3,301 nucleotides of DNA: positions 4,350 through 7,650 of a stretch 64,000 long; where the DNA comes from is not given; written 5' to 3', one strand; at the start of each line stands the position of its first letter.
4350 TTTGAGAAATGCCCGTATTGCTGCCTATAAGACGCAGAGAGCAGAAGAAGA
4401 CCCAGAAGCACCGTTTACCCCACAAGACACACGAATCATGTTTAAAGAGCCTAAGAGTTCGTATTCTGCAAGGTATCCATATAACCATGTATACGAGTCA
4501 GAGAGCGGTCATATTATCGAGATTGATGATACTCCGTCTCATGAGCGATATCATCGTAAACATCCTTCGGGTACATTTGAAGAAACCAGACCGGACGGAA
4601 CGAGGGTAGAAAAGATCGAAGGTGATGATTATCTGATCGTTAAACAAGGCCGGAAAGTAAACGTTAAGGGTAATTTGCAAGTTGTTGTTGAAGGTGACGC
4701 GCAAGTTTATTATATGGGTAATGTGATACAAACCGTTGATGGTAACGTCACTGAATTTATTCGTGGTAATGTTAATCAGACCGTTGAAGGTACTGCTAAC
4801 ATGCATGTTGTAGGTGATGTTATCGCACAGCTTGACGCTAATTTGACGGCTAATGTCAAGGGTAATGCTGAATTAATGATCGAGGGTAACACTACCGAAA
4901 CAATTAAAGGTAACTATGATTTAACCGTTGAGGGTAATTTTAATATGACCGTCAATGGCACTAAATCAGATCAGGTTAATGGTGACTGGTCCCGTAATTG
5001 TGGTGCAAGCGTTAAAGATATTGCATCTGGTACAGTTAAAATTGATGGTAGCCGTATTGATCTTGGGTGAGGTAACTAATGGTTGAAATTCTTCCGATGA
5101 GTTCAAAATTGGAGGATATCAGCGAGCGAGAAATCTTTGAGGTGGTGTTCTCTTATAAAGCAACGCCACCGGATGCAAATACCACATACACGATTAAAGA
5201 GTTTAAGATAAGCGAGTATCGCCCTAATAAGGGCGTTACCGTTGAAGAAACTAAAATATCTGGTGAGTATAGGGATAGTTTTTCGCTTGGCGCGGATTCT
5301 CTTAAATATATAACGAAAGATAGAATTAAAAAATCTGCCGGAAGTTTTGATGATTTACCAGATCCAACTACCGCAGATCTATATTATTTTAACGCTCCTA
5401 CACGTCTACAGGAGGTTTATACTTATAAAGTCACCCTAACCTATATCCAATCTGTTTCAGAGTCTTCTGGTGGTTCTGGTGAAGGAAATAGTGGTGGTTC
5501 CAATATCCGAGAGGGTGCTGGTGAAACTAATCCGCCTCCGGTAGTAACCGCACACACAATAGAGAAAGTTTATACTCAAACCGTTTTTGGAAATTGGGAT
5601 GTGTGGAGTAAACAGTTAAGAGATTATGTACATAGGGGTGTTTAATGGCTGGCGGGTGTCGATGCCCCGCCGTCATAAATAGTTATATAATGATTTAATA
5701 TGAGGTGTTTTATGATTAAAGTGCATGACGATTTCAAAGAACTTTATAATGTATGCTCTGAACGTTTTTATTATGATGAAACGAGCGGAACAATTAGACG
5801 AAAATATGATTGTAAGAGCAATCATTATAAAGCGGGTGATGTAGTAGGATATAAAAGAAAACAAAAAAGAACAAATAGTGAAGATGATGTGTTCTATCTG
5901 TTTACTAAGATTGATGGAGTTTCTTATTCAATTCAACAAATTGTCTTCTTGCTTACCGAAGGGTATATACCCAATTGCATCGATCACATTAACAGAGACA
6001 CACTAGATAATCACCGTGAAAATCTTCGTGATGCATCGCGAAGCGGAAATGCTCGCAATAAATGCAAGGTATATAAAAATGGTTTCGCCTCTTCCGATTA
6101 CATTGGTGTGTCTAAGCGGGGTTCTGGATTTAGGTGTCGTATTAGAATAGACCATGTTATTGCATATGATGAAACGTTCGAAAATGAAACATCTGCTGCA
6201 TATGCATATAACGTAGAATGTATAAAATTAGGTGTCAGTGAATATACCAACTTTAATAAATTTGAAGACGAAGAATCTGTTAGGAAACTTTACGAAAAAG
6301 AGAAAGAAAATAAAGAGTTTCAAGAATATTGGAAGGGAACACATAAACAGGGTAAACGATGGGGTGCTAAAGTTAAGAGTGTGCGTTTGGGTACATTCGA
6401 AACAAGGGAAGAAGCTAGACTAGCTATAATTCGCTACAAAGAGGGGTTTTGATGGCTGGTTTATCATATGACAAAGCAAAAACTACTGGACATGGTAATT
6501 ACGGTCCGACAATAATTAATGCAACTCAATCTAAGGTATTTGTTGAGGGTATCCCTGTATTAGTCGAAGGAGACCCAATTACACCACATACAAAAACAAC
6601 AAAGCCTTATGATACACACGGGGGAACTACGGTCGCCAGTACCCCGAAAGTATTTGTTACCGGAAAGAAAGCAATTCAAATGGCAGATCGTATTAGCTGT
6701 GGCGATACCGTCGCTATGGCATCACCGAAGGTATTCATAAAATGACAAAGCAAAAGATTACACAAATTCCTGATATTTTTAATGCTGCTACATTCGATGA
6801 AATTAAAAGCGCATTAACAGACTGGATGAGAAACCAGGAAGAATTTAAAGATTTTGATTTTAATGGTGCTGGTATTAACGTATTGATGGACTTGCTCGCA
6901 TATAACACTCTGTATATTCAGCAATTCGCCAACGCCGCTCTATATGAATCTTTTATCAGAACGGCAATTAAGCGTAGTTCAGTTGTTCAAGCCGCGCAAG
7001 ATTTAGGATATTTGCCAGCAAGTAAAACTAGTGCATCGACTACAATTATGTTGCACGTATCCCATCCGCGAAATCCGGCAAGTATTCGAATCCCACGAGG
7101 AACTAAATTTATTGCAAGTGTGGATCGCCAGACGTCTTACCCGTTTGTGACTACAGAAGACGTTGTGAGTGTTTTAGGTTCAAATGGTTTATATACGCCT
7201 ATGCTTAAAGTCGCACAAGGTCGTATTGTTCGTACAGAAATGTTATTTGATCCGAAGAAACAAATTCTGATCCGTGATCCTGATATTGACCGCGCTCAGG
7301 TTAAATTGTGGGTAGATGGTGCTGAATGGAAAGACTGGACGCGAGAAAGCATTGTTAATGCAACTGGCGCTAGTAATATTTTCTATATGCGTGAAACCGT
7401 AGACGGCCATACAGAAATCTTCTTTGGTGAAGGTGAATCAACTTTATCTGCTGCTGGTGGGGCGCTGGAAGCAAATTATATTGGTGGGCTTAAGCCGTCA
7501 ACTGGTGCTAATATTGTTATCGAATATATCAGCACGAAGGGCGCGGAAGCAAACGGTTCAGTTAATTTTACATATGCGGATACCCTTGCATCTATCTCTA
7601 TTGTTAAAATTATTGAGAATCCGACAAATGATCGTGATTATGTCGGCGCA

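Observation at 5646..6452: HNH-AP2 homing endonuclease inserted between baseplate genes 5.1 and 5.4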

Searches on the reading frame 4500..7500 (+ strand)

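Call 39: search_protein_families(library=pfam, proteins=[L002:1651-2187:+, L003:2751-3302:+], max_evalue=10)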
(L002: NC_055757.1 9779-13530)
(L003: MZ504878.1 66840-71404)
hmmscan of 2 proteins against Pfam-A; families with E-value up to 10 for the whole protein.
L002:1651-2187:+ (179 aa): 4 families
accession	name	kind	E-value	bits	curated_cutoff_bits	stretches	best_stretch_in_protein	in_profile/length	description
PF13392.12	HNH_3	-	2.4e-09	37.1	24.8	1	70-111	5-45/46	HNH endonuclease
PF00847.26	AP2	-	9.1e-08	32.7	33.3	1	123-168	2-50/54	AP2 domain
PF06806.18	DUF1233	-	0.089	12.8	22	1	53-76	37-60/70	Putative excisionase (DUF1233)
PF12158.14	DUF3592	-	0.39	11.8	25.3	1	20-42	28-54/84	Domain of unknown function (DUF3592)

L003:2751-3302:+ (184 aa): 3 families
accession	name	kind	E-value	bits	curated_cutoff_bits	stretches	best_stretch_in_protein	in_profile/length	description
PF13392.12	HNH_3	-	1.8e-10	40.7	24.8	1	72-114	4-45/46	HNH endonuclease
PF00847.26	AP2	-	8.4e-07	29.6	33.3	1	127-171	2-50/54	AP2 domain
PF20575.4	HTH_63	-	0.16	12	23.9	1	81-124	20-63/148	Helix-turn-helix domain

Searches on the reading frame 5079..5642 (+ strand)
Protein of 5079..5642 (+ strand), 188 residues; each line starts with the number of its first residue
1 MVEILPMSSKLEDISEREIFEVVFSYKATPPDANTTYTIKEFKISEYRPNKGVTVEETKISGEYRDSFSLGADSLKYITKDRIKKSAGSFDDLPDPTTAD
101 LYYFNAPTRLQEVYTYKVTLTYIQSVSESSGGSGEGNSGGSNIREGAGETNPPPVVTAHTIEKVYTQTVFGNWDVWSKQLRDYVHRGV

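Call 3: search_protein_families(library=pfam, proteins=[window:5079-5642:+], max_evalue=1)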
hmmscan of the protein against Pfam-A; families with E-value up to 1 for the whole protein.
window:5079-5642:+ (188 aa): 0 families

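Call 4: search_protein_families(library=phrogs, proteins=[window:5079-5642:+], max_evalue=0.01)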
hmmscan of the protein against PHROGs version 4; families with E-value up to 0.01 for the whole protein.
window:5079-5642:+ (188 aa): 1 family
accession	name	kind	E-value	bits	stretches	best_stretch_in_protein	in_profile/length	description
phrog_1168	-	unknown function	5.2e-53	180.4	1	1-187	1-159/160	-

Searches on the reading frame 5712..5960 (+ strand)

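Call 39: search_protein_families(library=pfam, proteins=[window:5712-5960:+], max_evalue=10)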
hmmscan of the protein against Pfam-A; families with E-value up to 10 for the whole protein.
window:5712-5960:+ (83 aa): 2 families
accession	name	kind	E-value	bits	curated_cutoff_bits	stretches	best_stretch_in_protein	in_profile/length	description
PF24632.1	DUF7629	-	0.027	14.5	27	1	2-23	34-55/83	Domain of unknown function (DUF7629)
PF14684.11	Tricorn_C1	-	0.12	12.7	24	1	6-26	7-27/59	Tricorn protease C1 domain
